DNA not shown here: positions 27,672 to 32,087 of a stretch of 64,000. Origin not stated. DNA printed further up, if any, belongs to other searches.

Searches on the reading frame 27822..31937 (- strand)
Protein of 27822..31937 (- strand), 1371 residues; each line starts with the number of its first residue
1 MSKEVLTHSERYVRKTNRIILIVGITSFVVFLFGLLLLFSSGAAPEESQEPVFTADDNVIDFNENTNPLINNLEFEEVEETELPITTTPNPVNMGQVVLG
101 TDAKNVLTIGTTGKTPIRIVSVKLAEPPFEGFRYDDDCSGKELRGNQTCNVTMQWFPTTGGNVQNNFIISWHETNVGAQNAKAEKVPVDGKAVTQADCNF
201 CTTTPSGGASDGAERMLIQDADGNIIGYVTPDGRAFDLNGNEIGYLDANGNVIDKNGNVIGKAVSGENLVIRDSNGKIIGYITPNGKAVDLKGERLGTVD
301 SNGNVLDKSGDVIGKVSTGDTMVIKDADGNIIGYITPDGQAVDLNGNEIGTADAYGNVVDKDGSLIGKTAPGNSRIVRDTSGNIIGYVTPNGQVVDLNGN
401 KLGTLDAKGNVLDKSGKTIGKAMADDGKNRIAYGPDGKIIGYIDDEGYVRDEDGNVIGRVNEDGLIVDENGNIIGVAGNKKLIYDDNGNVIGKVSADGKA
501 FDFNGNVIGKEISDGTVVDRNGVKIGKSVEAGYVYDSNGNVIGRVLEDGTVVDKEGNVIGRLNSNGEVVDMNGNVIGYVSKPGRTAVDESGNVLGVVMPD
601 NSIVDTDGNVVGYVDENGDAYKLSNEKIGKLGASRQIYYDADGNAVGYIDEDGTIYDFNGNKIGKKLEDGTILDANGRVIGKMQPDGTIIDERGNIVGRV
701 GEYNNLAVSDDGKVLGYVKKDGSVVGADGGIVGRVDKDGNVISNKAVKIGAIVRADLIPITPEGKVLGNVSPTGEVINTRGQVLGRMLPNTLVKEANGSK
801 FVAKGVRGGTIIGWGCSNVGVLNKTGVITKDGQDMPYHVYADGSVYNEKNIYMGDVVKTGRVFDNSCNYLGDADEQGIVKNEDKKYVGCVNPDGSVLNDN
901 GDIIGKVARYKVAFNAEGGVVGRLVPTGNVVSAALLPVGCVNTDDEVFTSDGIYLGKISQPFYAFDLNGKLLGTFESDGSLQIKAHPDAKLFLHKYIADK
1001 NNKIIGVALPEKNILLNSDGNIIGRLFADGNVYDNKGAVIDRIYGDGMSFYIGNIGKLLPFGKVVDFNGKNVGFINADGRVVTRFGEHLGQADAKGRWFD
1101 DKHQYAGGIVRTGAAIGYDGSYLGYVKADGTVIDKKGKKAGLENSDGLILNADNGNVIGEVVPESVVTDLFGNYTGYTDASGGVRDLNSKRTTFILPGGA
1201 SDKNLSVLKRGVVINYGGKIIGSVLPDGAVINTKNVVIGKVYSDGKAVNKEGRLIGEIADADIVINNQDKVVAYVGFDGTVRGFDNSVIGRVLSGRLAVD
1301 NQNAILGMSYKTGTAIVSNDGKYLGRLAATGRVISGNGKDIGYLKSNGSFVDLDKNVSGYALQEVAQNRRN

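Call 3: search_protein_families(library=pfam, proteins=[window:27822-31937:-], max_evalue=1)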
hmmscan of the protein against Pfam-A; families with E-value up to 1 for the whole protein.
window:27822-31937:- (1371 aa): 10 families
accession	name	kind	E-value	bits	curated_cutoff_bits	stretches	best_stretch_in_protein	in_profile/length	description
PF21785.3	Bflower_2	-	6.2e-89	293.8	38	14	438-527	10-95/112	5-fold beta-flower protein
PF12396.14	DUF3659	-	1.5e-52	175.8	24.8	12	218-263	14-55/61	Protein of unknown function (DUF3659)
PF21784.3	Bflower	-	1.9e-42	144.7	25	10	638-699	3-62/116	4-fold beta flower protein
PF05593.20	RHS_repeat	-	1.1e-05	26.2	22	0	468-499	2-37/38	RHS Repeat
PF15780.11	ASH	-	0.0021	18.6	27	1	90-165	12-84/98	Abnormal spindle-like microcephaly-assoc'd, ASPM-SPD-2-Hydin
PF22544.2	HYDIN_VesB_CFA65-like_Ig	-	0.045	14.4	25.5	1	89-172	7-87/100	HYDIN/CFA65/VesB-like, Ig-like domain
PF15183.11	MRAP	-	0.05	14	27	1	19-51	40-73/89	Melanocortin-2 receptor accessory protein family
PF07453.19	NUMOD1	-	0.058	14.1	22.8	1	961-977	2-18/37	NUMOD1 domain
PF18506.7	RelB-like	-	0.11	12.8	27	0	994-1010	4-20/62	RelB Antitoxin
PF09420.15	Nop16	-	0.29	11.6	25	0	367-390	89-112/210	Ribosome biogenesis protein Nop16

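Call 4: search_protein_families(library=ncbifam, proteins=[window:27822-31937:-], max_evalue=1)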
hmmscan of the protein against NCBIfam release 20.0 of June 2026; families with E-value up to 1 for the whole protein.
window:27822-31937:- (1371 aa): 4 families
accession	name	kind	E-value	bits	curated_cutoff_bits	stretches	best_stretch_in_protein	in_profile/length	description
TIGR01643.1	YD_repeat_2x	repeat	3.5e-14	52.6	15.8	0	433-464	1-36/42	YD repeat-containing protein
NF012200.0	choice_anch_D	domain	0.00014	22.3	45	1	85-169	17-101/108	choice-of-anchor D domain-containing protein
NF045527.1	LegT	equivalog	0.01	14.3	1200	1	112-173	32-96/776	Dot/Icm T4SS effector LegT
TIGR02448.1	TIGR02448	subfamily_domain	0.81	10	53.85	0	1256-1283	43-70/101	conserverd hypothetical protein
